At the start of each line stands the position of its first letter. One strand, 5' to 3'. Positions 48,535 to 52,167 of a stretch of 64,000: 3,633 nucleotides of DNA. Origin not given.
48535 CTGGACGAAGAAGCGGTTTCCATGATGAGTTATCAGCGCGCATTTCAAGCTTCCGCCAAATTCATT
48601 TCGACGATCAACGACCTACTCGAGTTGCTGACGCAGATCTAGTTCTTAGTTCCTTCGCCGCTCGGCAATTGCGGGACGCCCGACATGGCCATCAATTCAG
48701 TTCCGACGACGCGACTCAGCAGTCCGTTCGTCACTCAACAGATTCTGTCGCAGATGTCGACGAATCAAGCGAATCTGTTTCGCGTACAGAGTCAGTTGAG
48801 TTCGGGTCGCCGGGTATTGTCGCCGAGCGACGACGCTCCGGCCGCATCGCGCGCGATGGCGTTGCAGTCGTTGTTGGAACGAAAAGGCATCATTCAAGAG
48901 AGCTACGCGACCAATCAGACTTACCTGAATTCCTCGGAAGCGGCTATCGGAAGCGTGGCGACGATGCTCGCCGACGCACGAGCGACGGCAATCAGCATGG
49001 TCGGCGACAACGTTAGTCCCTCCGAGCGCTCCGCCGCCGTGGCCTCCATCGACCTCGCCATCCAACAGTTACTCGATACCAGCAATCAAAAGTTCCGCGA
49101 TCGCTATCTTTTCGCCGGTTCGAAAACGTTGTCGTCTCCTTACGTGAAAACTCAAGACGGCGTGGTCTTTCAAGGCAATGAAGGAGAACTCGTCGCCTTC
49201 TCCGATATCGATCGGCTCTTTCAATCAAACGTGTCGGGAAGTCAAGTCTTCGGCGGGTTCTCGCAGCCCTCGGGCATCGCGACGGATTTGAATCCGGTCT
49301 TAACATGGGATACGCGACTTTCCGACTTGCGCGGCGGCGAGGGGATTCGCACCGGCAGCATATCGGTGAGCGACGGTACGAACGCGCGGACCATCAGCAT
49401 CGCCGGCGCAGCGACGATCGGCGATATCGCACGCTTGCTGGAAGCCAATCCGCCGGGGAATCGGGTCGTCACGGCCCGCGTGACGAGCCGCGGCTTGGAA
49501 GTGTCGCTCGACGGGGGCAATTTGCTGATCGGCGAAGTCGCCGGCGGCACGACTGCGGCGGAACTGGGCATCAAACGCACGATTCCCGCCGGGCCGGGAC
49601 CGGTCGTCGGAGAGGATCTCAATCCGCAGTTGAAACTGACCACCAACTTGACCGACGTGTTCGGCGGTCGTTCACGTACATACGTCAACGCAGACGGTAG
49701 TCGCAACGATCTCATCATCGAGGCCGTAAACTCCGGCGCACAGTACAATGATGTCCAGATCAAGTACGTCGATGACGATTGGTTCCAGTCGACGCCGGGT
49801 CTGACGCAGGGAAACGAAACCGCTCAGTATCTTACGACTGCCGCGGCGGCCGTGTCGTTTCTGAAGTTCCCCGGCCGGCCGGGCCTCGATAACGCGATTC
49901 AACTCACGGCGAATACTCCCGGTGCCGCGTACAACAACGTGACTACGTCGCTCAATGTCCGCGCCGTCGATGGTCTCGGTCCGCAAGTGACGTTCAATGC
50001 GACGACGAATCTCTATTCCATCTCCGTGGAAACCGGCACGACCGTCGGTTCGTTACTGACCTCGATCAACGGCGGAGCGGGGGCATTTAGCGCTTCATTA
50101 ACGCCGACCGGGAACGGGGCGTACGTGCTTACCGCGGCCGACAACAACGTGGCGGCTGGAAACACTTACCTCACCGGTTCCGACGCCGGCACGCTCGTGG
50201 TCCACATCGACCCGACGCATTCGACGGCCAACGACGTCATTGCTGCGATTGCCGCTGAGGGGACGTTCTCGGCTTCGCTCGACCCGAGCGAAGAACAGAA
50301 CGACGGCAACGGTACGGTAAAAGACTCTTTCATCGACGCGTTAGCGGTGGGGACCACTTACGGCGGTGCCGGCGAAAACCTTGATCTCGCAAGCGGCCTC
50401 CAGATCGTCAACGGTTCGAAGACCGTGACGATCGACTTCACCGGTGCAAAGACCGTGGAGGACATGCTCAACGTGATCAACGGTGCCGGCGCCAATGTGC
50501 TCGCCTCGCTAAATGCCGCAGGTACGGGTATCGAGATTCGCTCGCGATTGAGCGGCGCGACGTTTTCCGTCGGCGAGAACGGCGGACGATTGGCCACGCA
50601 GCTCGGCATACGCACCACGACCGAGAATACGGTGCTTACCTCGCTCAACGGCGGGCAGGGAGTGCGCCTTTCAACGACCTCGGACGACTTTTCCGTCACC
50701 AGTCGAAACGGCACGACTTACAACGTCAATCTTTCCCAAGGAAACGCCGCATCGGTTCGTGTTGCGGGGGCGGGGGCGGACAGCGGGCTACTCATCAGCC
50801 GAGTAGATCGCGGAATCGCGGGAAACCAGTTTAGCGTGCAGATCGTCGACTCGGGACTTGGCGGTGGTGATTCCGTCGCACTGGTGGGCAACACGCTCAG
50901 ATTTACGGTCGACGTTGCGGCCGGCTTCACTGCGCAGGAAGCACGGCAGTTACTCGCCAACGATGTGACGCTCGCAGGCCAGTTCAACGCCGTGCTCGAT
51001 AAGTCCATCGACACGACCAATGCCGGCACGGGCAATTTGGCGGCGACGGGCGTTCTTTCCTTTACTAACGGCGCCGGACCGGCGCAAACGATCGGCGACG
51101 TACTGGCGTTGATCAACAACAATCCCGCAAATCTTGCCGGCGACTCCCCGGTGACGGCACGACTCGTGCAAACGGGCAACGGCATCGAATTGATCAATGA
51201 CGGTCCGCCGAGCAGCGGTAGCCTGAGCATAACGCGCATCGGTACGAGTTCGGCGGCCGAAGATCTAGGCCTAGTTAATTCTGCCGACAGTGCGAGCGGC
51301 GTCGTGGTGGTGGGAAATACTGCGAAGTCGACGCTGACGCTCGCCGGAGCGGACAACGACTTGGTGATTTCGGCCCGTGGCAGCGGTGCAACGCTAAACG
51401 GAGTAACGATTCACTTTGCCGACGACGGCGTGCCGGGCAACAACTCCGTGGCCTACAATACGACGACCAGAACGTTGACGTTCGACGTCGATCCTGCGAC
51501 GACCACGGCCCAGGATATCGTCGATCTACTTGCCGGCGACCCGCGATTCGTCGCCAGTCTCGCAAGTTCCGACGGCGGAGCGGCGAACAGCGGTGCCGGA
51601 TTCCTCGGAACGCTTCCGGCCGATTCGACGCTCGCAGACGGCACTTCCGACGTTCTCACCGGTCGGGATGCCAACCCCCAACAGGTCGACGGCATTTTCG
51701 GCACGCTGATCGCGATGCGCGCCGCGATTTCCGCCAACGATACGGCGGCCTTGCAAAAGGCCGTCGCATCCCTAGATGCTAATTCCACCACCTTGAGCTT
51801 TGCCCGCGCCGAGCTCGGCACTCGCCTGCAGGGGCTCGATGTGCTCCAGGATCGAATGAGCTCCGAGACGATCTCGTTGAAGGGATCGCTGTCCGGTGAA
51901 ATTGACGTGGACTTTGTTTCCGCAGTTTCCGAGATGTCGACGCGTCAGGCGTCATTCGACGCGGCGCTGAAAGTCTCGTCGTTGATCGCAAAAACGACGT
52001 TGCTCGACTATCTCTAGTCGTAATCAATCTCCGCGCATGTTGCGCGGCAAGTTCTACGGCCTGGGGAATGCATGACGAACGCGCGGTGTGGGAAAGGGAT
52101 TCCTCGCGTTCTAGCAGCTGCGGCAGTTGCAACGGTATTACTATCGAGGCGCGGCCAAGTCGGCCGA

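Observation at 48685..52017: Giant FlgL (HAP3, 1110 aa) with a mosaic of at least two internal repeat types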

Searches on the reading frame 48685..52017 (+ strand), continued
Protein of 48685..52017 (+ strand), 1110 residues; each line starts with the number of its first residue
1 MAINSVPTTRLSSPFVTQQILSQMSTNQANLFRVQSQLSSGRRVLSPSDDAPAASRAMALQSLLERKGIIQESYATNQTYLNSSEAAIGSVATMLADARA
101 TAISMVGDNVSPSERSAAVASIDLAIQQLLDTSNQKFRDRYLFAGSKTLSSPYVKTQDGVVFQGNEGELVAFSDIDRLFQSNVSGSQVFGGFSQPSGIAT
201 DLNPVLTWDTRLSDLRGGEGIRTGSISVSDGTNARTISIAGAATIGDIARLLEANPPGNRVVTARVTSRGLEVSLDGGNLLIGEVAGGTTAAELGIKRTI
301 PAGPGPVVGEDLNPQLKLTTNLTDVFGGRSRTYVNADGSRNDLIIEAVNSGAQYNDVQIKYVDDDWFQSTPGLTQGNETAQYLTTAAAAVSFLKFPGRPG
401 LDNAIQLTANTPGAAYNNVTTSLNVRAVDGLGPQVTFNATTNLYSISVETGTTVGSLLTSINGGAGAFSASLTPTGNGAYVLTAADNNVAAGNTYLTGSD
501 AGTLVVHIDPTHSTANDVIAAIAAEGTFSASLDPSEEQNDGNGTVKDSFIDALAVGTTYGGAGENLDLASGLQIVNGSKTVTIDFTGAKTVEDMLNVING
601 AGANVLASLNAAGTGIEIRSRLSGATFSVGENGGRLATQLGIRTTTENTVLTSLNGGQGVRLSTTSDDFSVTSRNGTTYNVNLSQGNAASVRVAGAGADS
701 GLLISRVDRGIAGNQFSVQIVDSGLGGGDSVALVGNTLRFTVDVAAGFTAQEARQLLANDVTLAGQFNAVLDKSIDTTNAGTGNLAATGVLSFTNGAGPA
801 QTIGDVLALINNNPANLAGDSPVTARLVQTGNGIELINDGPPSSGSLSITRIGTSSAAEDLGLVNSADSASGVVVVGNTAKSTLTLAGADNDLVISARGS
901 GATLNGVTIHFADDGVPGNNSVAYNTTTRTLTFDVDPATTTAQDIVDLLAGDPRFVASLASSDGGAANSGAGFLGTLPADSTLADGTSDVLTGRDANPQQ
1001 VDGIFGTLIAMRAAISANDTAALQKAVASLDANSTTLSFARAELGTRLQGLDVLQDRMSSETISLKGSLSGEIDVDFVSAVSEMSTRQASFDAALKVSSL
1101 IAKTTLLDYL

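Call 61: find_encoding_contigs(protein=P0003, flank=10000, max_places=2)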
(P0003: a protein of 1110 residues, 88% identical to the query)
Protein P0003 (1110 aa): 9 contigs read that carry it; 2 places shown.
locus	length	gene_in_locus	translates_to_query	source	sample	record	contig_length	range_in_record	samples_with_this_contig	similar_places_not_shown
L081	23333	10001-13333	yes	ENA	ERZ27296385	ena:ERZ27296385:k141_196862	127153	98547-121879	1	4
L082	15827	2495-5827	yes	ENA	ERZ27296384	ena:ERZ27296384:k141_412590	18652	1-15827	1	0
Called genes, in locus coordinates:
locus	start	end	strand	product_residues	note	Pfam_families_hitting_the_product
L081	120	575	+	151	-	-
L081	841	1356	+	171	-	PF00156:Pribosyltran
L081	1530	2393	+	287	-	PF01379:Porphobil_deam, PF03900:Porphobil_deamC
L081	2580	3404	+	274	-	PF00460:Flg_bb_rod, PF22692:LlgE_F_G_D1, PF06429:Flg_bbr_C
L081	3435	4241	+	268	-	PF00460:Flg_bb_rod, PF22692:LlgE_F_G_D1, PF06429:Flg_bbr_C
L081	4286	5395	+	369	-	PF13144:ChapFlgA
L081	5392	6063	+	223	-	PF02107:FlgH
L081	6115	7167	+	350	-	PF02119:FlgI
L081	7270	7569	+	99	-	PF10135:Rod-binding (weak)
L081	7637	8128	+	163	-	PF05130:FlgN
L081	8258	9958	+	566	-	PF00460:Flg_bb_rod (weak), PF22638:FlgK_D1, PF06429:Flg_bbr_C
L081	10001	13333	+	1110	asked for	PF00669:Flagellin_N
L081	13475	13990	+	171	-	PF02623:FliW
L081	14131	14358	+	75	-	PF02599:CsrA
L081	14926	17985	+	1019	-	PF00669:Flagellin_N, PF00700:Flagellin_C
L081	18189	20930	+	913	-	PF02465:FliD_N, PF07196:Flagellin_IN (faint), PF07195:FliD_C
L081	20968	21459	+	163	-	PF02561:FliS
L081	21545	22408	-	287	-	PF02621:VitK2_biosynth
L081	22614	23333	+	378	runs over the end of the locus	PF04551:GcpE, PF26540:GcpE_C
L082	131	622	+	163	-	PF05130:FlgN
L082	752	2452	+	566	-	PF00460:Flg_bb_rod (weak), PF22638:FlgK_D1, PF06429:Flg_bbr_C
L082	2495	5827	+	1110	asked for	PF00669:Flagellin_N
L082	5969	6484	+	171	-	PF02623:FliW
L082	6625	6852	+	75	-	PF02599:CsrA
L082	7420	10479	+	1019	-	PF00669:Flagellin_N, PF00700:Flagellin_C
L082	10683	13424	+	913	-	PF02465:FliD_N, PF07196:Flagellin_IN (faint), PF07195:FliD_C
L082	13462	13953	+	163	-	PF02561:FliS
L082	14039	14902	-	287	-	PF02621:VitK2_biosynth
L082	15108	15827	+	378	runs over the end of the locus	PF04551:GcpE, PF26540:GcpE_C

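Call 62: find_encoding_contigs(protein=P0002, flank=3000, max_places=1)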
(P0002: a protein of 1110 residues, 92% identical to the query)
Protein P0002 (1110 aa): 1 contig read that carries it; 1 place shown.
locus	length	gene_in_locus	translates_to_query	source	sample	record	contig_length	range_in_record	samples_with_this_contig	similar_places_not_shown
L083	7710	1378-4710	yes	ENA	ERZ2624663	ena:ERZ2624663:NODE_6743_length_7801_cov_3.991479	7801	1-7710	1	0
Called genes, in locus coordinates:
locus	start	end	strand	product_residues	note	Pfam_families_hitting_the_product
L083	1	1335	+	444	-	?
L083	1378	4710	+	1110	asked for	PF00669:Flagellin_N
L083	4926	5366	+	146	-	PF02623:FliW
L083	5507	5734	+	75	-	PF02599:CsrA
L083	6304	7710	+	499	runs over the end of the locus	?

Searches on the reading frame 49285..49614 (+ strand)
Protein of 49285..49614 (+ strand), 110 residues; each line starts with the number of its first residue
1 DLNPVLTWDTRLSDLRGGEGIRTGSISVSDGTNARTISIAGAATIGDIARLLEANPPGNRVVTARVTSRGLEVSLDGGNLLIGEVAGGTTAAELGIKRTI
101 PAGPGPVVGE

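Call 29: search_protein_families(library=pfam, proteins=[window:49285-49614:+], max_evalue=10)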
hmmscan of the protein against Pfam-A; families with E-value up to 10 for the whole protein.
window:49285-49614:+ (110 aa): 0 families

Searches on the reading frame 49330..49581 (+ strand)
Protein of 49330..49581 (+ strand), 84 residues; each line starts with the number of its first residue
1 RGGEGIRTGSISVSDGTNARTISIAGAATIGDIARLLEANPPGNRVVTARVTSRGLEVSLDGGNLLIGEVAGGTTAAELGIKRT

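Call 74: search_solved_structures(query=A3, max_evalue=1)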
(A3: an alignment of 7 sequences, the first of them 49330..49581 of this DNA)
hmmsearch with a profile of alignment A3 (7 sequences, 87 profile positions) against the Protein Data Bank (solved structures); distinct sequences matched with E-value up to 1: 4.
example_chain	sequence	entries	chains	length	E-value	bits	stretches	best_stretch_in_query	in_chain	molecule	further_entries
4twl_A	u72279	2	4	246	0.18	15.3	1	44-75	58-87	Dioscorin 5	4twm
4kdi_C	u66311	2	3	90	0.25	14.8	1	3-44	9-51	Ubiquitin thioesterase OTU1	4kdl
9ydo_Ba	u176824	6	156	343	0.57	13.7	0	2-55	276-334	Flagellar P-ring protein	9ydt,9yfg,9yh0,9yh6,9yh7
2l3m_A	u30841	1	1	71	0.85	13.1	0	6-45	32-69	Copper-ion-binding protein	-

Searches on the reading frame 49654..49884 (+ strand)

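Call 29: search_protein_families(library=pfam, proteins=[window:49654-49884:+], max_evalue=10)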
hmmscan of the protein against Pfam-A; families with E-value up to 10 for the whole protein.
window:49654-49884:+ (77 aa): 1 family
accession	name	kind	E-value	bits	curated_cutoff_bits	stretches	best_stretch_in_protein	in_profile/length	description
PF09155.15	DUF1940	-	0.14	12.6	25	1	35-67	70-102/143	Domain of unknown function (DUF1940)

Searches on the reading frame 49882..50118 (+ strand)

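Call 29: search_protein_families(library=pfam, proteins=[window:49882-50118:+], max_evalue=10)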
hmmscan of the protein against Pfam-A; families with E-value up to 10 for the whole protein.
window:49882-50118:+ (79 aa): 1 family
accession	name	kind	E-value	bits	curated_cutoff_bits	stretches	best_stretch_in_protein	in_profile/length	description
PF07196.18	Flagellin_IN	-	0.0012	19.4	22.7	1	36-77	2-47/55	Flagellin hook IN motif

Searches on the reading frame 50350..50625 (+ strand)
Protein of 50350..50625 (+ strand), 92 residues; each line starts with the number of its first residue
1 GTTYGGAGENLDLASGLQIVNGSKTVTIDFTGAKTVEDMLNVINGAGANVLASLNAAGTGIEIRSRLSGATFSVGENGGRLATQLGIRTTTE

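Call 29: search_protein_families(library=pfam, proteins=[window:50350-50625:+], max_evalue=10)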
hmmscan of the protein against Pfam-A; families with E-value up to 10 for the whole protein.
window:50350-50625:+ (92 aa): 2 families
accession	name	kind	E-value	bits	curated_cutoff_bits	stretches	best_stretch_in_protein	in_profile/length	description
PF07196.18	Flagellin_IN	-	1.9e-05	25.2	22.7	1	19-59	6-47/55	Flagellin hook IN motif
PF15527.11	Ntox22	-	0.057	13.9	25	1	1-63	26-87/129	Bacterial toxin 22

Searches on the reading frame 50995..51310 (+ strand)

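Call 29: search_protein_families(library=pfam, proteins=[window:50995-51310:+], max_evalue=10)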
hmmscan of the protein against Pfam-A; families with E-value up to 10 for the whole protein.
window:50995-51310:+ (105 aa): 1 family
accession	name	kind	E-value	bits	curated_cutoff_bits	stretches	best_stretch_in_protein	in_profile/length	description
PF21167.2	DUF6851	-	0.13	13.1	27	1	6-44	79-116/140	Domain of unknown function (DUF6851)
